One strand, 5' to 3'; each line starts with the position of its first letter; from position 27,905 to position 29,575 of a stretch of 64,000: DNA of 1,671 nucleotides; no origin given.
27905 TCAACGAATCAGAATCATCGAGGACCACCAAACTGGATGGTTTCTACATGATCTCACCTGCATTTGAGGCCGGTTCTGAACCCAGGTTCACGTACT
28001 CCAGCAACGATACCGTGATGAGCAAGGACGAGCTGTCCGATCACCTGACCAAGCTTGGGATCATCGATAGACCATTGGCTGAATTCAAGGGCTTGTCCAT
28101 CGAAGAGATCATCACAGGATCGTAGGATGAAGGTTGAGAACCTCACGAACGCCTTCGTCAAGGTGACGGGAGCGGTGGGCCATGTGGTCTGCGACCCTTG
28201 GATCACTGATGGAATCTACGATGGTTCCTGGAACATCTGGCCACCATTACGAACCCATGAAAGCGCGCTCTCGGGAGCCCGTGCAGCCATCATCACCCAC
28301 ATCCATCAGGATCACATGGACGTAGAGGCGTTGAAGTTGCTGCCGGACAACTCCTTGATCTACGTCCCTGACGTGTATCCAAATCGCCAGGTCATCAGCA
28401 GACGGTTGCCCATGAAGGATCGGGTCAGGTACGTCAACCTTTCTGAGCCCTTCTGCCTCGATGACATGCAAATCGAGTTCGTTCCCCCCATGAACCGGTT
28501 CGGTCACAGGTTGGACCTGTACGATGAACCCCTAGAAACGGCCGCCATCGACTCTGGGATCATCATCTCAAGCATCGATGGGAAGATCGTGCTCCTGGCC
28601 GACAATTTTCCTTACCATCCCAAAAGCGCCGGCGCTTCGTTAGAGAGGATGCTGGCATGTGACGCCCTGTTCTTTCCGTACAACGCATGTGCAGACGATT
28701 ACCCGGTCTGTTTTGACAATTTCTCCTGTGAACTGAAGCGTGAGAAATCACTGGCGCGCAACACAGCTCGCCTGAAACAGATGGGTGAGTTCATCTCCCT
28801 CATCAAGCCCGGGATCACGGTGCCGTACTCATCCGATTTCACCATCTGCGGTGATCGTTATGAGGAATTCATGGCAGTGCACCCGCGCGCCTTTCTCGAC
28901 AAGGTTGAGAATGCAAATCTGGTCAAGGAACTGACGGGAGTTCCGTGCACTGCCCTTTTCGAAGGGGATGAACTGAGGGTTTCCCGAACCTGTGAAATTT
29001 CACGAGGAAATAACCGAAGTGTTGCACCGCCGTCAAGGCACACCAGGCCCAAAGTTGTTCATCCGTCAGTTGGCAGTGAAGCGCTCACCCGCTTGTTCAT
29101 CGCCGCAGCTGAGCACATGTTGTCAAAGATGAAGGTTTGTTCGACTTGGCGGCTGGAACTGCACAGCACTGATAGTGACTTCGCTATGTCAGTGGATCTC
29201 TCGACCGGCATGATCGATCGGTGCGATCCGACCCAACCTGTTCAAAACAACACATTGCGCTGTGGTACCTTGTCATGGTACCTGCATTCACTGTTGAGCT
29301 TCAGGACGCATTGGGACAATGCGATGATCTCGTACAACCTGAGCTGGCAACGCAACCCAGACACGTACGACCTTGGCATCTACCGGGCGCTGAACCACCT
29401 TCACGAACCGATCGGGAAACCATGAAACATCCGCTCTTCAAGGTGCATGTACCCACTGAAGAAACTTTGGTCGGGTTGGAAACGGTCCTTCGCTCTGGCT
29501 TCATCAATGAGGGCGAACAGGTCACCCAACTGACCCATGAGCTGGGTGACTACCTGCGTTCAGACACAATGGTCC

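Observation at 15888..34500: ~19 kb glycan/nucleotide-sugar biosynthesis island in a virulent myovirus, punctuated by homing endonucleases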

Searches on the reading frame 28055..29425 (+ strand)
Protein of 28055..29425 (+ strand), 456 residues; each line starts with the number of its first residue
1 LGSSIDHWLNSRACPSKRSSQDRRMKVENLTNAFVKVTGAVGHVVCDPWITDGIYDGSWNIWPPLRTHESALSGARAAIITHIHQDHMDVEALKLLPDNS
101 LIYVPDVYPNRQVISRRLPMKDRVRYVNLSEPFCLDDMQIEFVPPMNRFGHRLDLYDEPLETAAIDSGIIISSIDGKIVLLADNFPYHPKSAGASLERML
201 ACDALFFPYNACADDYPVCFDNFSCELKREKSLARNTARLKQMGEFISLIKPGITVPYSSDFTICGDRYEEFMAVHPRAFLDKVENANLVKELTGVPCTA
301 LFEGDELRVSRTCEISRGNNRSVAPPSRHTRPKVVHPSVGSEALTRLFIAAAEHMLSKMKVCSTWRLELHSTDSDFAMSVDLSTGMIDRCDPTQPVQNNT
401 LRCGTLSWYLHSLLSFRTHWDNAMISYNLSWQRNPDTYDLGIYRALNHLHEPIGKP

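Call 5: search_protein_families(library=pfam, proteins=[window:28055-29425:+], max_evalue=0.01)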
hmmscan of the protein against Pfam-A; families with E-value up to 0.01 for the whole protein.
window:28055-29425:+ (456 aa): 1 family
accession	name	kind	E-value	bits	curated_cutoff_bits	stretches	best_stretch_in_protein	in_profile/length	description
PF12706.13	Lactamase_B_2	-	0.00018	21.6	27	1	44-257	3-197/200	Beta-lactamase superfamily domain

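Call 11: search_protein_families(library=ncbifam, proteins=[window:28055-29425:+], max_evalue=0.001)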
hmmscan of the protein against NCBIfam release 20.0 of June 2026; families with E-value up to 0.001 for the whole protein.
window:28055-29425:+ (456 aa): 0 families

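Call 14: search_solved_structures(query=window:28130-29425:+, max_evalue=1)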
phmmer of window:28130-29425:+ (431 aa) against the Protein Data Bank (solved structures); distinct sequences matched with E-value up to 1: 3.
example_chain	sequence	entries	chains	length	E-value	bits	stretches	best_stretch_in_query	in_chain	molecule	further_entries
3rpc_A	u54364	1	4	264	0.22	13.5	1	44-87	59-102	possible metal-dependent hydrolase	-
6brm_A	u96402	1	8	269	0.26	13.3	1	48-82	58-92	Putative metal-dependent isothiocyanate hydrolase SaxA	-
5bn3_A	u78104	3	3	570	0.65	12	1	366-408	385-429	V-type ATP synthase alpha chain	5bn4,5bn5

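Call 17: find_homologous_proteins(query=window:28127-29425:+, max_evalue=0.001)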
Query window:28127-29425:+ (432 aa): 22 proteins with E <= 0.001 among 4045 candidates.
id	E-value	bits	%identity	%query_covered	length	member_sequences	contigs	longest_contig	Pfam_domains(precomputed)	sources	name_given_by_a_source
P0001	2.5e-140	486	50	100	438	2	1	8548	-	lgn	-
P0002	5.7e-136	472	50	100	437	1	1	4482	PF12706.14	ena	-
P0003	4.7e-127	443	50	99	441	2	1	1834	PF12706.14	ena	-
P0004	2.9e-120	420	47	100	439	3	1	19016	PF12706.14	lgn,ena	-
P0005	2.1e-118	414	47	99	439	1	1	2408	PF12706.14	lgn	-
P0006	1.1e-92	329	42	99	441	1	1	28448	-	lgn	-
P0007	1.1e-92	329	41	99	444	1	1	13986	PF12706.14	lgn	-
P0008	1.4e-83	299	38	99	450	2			PF12706.14,PF13483.13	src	-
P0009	5.1e-79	284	36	99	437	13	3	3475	PF12706.14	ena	-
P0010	4.1e-78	281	35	99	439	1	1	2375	PF12706.14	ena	-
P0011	4.4e-74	268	36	99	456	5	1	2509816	-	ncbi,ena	-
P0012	5.0e-72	261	38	100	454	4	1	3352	PF12706.14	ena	-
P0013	3.0e-71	259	34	99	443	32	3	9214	PF12706.14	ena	-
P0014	2.1e-70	256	36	98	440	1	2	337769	-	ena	-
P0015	1.5e-69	253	37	99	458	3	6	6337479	-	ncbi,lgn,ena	-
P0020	2.3e-46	177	36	59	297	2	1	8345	PF12706.14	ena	-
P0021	1.1e-41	161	38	53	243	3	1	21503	PF12706.14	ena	-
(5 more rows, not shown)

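Call 18: find_encoding_contigs(protein=P0015, flank=10000, max_places=2)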
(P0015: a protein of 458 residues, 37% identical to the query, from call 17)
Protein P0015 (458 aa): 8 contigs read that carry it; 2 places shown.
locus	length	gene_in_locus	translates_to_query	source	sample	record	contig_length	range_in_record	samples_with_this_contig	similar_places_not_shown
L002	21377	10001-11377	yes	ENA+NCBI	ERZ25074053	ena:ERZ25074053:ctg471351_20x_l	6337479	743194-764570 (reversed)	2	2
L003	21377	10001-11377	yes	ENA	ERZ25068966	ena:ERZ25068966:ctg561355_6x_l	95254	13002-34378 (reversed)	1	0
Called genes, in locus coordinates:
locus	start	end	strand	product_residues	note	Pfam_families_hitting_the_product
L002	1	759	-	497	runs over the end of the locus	PF01546:Peptidase_M20, PF07687:M20_dimer (weak)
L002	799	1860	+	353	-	PF00657:Lipase_GDSL (faint), PF13472:Lipase_GDSL_2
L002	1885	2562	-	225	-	PF13489:Methyltransf_23, PF08241:Methyltransf_11, PF08242:Methyltransf_12 (weak)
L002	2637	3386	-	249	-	PF13489:Methyltransf_23, PF13847:Methyltransf_31, PF08241:Methyltransf_11, PF08242:Methyltransf_12, PF13649:Methyltransf_25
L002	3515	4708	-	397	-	PF13579:Glyco_trans_4_4, PF00534:Glycos_transf_1, PF13692:Glyco_trans_1_4, PF13524:Glyco_trans_1_2 (weak)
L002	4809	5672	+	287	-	PF13469:Sulfotransfer_3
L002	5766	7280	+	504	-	PF07992:Pyr_redox_2 (faint), PF01266:DAO, PF12831:FAD_oxidored (faint), PF05199:GMC_oxred_C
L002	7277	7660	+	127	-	-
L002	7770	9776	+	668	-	-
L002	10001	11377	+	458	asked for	-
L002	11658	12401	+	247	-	PF00535:Glycos_transf_2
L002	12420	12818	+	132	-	PF10066:DUF2304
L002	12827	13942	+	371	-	PF13439:Glyco_transf_4, PF13579:Glyco_trans_4_4 (weak), PF20706:GT4-conflict (faint), PF00534:Glycos_transf_1, PF13692:Glyco_trans_1_4, PF13524:Glyco_trans_1_2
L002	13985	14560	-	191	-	-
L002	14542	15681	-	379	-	-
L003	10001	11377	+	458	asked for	-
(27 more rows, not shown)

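Call 19: find_encoding_contigs(protein=P0011, flank=10000, max_places=2)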
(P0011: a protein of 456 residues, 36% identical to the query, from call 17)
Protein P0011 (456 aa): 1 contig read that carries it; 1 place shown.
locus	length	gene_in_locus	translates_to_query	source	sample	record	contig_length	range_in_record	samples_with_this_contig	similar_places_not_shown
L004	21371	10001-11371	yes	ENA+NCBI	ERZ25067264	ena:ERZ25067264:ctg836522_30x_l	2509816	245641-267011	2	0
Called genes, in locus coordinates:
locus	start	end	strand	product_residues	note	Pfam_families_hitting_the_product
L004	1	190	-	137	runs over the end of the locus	PF02384:N6_Mtase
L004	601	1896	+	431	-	PF00872:Transposase_mut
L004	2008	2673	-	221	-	PF05036:SPOR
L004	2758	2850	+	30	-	-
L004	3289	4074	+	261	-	PF13276:HTH_21 (weak), PF13683:rve_3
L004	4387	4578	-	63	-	PF01527:HTH_Tnp_1 (weak)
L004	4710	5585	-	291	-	PF13683:rve_3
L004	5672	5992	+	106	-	-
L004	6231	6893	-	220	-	PF00665:rve, PF13683:rve_3, PF13333:rve_2 (weak)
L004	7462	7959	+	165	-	-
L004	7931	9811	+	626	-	-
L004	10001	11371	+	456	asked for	-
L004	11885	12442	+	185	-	-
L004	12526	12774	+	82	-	-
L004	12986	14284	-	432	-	PF00872:Transposase_mut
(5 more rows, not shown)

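Call 20: find_encoding_contigs(protein=P0006, flank=10000, max_places=2)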
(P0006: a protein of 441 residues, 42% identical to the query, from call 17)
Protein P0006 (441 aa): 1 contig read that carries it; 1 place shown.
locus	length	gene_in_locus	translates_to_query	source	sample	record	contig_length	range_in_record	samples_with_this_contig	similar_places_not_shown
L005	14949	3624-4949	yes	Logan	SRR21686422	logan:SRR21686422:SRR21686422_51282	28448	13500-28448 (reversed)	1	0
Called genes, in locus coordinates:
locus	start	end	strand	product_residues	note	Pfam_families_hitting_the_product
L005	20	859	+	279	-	-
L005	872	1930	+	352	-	PF01073:3Beta_HSD, PF01370:Epimerase, PF02719:Polysacc_synt_2, PF04321:RmlD_sub_bind, PF07993:NAD_binding_4 (faint), PF16363:GDP_Man_Dehyd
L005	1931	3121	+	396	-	PF01041:DegT_DnrJ_EryC1, PF01212:Beta_elim_lyase (weak)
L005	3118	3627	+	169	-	PF00583:Acetyltransf_1, PF13302:Acetyltransf_3, PF13420:Acetyltransf_4, PF13523:Acetyltransf_8 (weak)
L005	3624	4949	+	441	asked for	-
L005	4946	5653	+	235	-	-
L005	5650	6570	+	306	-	PF02655:ATP-grasp_3, PF15632:ATPgrasp_Ter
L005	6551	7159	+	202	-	PF00702:Hydrolase (weak), PF13419:HAD_2, PF13242:Hydrolase_like (weak)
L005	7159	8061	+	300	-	-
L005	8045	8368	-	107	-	-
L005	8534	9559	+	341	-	PF01467:CTP_transf_like, PF00293:NUDIX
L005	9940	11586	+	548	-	PF18127:NAMPT_N, PF04095:NAPRTase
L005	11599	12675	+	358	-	-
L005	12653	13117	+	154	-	-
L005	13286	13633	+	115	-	-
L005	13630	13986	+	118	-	PF01981:PTH2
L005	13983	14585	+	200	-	PF13328:HD_4 (weak)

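Call 27: find_related_loci(query=A1, collection=viral_contigs, flank=10000)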
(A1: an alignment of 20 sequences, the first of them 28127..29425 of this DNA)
Query A1 (432 aa) in viral_contigs; peptide patterns used: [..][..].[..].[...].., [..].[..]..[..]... (x = any residue, [..] = any of these).
59 stretches matched a pattern; 13 encode a relative of the query (tblastn E <= 1e-3); 13 distinct loci.
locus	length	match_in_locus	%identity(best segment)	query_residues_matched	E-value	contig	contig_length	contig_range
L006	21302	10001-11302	38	1-426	4e-96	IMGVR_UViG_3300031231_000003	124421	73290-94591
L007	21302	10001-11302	38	1-426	7e-96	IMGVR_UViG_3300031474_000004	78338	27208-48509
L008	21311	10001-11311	36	1-426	6e-84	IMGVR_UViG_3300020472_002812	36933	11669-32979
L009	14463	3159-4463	34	1-426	1e-78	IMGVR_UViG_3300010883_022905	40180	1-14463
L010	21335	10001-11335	33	1-426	2e-75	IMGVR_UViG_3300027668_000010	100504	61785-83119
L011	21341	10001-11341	32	1-426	1e-74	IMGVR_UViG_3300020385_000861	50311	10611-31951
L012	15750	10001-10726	22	20-252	3e-11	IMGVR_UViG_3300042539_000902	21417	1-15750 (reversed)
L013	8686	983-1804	23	1-283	2e-9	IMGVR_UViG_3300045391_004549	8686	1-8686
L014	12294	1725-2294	23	23-233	8e-7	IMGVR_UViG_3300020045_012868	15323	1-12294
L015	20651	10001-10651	23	1-227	3e-6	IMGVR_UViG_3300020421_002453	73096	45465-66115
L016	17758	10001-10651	22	1-227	1e-5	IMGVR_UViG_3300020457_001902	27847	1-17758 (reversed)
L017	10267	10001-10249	28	1-72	6e-5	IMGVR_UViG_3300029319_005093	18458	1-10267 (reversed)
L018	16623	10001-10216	32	36-109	7e-5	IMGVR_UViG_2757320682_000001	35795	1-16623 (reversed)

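Call 32: find_encoding_contigs(protein=P0014, flank=10000, max_places=1)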
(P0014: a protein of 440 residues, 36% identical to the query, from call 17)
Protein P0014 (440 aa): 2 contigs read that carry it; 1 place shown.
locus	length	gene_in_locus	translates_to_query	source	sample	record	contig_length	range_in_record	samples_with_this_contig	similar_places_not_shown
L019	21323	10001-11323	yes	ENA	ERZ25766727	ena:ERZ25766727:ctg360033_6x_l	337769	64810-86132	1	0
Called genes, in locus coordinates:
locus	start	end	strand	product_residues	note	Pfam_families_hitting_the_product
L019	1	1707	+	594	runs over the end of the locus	PF02310:B12-binding, PF04055:Radical_SAM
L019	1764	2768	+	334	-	PF01408:GFO_IDH_MocA, PF22725:GFO_IDH_MocA_C3, PF02894:GFO_IDH_MocA_C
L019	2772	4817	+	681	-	PF02348:CTP_transf_3, PF12804:NTP_transf_3, PF00202:Aminotran_3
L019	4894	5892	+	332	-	PF03102:NeuB, PF08666:SAF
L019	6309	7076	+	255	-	PF16254:DUF4910, PF09940:DUF2172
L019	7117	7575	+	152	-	PF16254:DUF4910, PF16221:HTH_47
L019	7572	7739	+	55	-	-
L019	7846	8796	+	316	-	-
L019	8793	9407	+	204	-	PF13302:Acetyltransf_3, PF13420:Acetyltransf_4, PF13523:Acetyltransf_8 (faint)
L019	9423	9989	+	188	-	PF13302:Acetyltransf_3, PF13420:Acetyltransf_4, PF00583:Acetyltransf_1, PF13523:Acetyltransf_8 (weak)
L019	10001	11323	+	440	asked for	-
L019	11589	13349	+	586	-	PF27878:PFTS_polysacc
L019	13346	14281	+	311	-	PF01073:3Beta_HSD (faint), PF01370:Epimerase, PF04321:RmlD_sub_bind, PF16363:GDP_Man_Dehyd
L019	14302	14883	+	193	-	PF08645:PNK3P (weak), PF13419:HAD_2 (faint), PF00702:Hydrolase (weak), PF13242:Hydrolase_like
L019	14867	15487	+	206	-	PF13580:SIS_2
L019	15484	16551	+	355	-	PF00288:GHMP_kinases_N, PF08544:GHMP_kinases_C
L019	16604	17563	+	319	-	PF01370:Epimerase, PF16363:GDP_Man_Dehyd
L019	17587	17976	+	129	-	-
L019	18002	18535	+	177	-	PF01965:DJ-1_PfpI, PF17124:ThiJ_like (faint)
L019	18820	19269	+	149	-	-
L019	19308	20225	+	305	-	PF00676:E1_dh, PF02775:TPP_enzyme_C (weak)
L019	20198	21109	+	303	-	PF02779:Transket_pyr, PF02780:Transketolase_C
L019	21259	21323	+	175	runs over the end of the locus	PF00293:NUDIX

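Call 33: predict_structure(alignment_id=A1)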
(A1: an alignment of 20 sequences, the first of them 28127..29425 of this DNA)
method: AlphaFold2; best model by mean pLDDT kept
length: 432 residues; sequences in the alignment: 20
mean_pLDDT: 89.3   pTM: 0.88
mean pLDDT of the five models: 89.3, 88.7, 88.1, 86.1, 85.3
residues with pLDDT >= 90: 275; 70-90: 115; 50-70: 41; < 50: 1
segments of 3 or more residues with pLDDT < 50: none
pLDDT, mean of each block of 10 residues (from residue 1): 94 96 94 87 93 94 92 97 88 93 96 95 73 58 92 92 87 97 77 82 92 90 97 87 88 89 96 95 93 74 61 91 97 92 97 97 96 95 95 89 90 87 88 46
secondary structure, 60 per line:
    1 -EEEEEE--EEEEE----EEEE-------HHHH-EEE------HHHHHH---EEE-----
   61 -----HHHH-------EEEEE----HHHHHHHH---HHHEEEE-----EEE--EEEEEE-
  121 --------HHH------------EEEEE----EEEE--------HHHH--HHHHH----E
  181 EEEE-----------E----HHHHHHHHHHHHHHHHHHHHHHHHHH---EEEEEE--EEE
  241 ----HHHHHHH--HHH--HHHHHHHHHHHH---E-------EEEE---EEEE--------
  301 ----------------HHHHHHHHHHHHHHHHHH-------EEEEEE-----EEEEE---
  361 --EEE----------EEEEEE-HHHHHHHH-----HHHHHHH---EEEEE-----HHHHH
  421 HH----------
elements in order: E2-7 E10-14 E19-22 H30-33 E35-37 H44-49 E53-55 H66-69 E77-81 H86-93 E100-103 E109-111 E114-119 E144-148 E153-156 H165-168 H171-175 E180-184 H201-226 E230-235 E238-240 H245-251 H259-270 E282-285 E289-292 H317-334 E342-347 E353-357 E363-365 E376-381 H383-390 H396-402 E406-410 H416-422

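Call 36: fold_search(model_id=the predicted structure, library=pdb)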
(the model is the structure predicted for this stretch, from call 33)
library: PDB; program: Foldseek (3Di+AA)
matches with E <= 10: 995; with E <= 0.001: 181
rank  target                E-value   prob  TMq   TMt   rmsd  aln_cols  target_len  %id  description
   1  6brm_F                1.8e-11  1.00  0.40  0.62   6.9       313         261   18  The crystal structure of isothiocyanate hydrolase from Delia radicum gut bacteria (released 2018-01-31)
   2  6brm_D                2.3e-11  1.00  0.41  0.64   7.8       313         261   17  The crystal structure of isothiocyanate hydrolase from Delia radicum gut bacteria (released 2018-01-31)
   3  6brm_B                5.9e-11  1.00  0.41  0.63   7.7       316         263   17  The crystal structure of isothiocyanate hydrolase from Delia radicum gut bacteria (released 2018-01-31)
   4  3x2y_A                7.9e-11  1.00  0.40  0.72   7.1       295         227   19  Crystal structure of metallo-beta-lactamase H8A from Thermotoga maritima (released 2016-02-17)
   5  8a90_A                1.4e-10  1.00  0.42  0.35   7.9       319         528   17  Crystal structure of FrsH (released 2023-07-12)
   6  8a90_B                1.4e-10  1.00  0.41  0.34   7.6       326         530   16  Crystal structure of FrsH (released 2023-07-12)
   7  6brm_A                2.2e-10  1.00  0.43  0.67   5.7       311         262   18  The crystal structure of isothiocyanate hydrolase from Delia radicum gut bacteria (released 2018-01-31)
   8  2wyl_B                2.6e-10  1.00  0.41  0.57   4.9       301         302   12  Apo structure of a metallo-b-lactamase (released 2010-04-14)
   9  3rpc_A                3.7e-10  1.00  0.43  0.68   5.2       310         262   14  The crystal structure of a possible metal-dependent hydrolase from Veillonella parvula DSM 2008 (released 2011-05-11)
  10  4qn9_B                4.0e-10  1.00  0.44  0.57   6.9       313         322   15  Structure of human NAPE-PLD (released 2015-06-17)
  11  6brm_H                4.0e-10  1.00  0.42  0.67   5.1       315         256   17  The crystal structure of isothiocyanate hydrolase from Delia radicum gut bacteria (released 2018-01-31)
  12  3x2z_A                4.8e-10  1.00  0.39  0.70   7.3       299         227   18  Crystal structure of metallo-beta-lactamase in complex with nickel from Thermotoga maritima (released 2016-02-17)
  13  2wym_B                6.0e-10  1.00  0.40  0.56   5.9       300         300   13  Structure of a metallo-b-lactamase (released 2010-04-14)
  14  4qn9_A                1.3e-09  1.00  0.44  0.57   6.4       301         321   15  Structure of human NAPE-PLD (released 2015-06-17)
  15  8gyg_A                1.4e-09  1.00  0.42  0.60   6.8       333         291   11  Purification ,Crystallization and X-ray Diffraction analysis of a novel arysulfatase from Pseudoalteromonas atlantica  (released 2023-10-18)
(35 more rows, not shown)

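Call 48: find_related_loci(query=A1, collection=genome_contigs, flank=10000)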
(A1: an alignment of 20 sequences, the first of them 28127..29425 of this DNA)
Query A1 (432 aa) in genome_contigs; peptide patterns used: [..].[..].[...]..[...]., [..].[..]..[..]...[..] (x = any residue, [..] = any of these).
247 stretches matched a pattern; 103 encode a relative of the query (tblastn E <= 1e-3); the best 80 are kept; 80 distinct loci.
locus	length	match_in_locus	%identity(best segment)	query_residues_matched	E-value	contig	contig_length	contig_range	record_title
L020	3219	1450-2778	37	1-428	2e-80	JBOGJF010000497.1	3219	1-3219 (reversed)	MAG: Vicinamibacteria bacterium isolate M3-S_concoct.bin.117_sub k127_1742185, whole genome shotgun sequence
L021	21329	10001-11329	37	1-428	2e-75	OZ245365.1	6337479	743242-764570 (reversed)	MAG: Candidatus Marinacidobacterales bacterium isolate 428a867e-cc31-4725-90fc-edcd7ced3517 genome assembly, chromosome:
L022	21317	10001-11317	34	1-426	5e-70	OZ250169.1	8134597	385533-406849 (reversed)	MAG: Candidatus Marinacidobacterales bacterium isolate 549cdbe4-9bbc-4d2b-bb60-052536d6f51f genome assembly, chromosome:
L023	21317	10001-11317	34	1-426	2e-69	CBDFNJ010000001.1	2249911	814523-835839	MAG: Candidatus Marinacidobacterales bacterium isolate b83d0dcc-da93-416a-ac20-8b57dddb6799 genome assembly, contig: con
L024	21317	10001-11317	34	1-426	1e-69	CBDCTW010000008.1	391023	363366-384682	MAG: Candidatus Marinacidobacterales bacterium isolate 93f947af-649f-438b-bd9c-305c393987f8 genome assembly, contig: con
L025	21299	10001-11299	30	4-425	7e-59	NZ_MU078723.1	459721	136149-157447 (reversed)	Nitrosopumilus sp. b1 155, whole genome shotgun sequence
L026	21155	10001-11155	37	59-428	2e-58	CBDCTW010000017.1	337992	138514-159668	MAG: Candidatus Marinacidobacterales bacterium isolate 93f947af-649f-438b-bd9c-305c393987f8 genome assembly, contig: con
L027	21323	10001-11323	28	1-428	1e-53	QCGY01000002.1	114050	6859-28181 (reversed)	Pelagibacteraceae bacterium AG-390-D18 Ga0172142_102, whole genome shotgun sequence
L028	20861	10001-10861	37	1-283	1e-52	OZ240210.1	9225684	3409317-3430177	MAG: Candidatus Marinacidobacterales bacterium isolate 0d31ad60-220b-4e30-b965-f5e03541a285 genome assembly, chromosome:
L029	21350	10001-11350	23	1-426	9e-21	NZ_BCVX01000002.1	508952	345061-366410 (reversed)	Lysinibacillus odysseyi 34hs-1 = NBRC 100172, whole genome shotgun sequence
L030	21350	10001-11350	23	1-426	2e-20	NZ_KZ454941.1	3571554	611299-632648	Bacillus sp. FJAT-42315 Scaffold1, whole genome shotgun sequence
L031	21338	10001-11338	22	1-427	2e-19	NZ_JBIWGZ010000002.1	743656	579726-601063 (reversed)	Rummeliibacillus sp. NPDC094406 NPDC094406_188_G6.ctg-0002, whole genome shotgun sequence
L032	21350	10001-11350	22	1-426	3e-17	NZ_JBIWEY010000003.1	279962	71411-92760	Lysinibacillus sp. NPDC096418 NPDC096418_263_G6.ctg-0003, whole genome shotgun sequence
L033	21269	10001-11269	23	1-426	1e-14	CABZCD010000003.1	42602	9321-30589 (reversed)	MAG: uncultured Pelagibacteraceae bacterium isolate AG-337-C13 genome assembly, contig: AG-337-C13_NODE_3, whole genome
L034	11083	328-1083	26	1-242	1e-11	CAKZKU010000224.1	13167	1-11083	MAG TPA_asm: uncultured Microbacteriaceae bacterium isolate ERR2094175_bin.128_CONCOCT_v1.1_MAG genome assembly, contig:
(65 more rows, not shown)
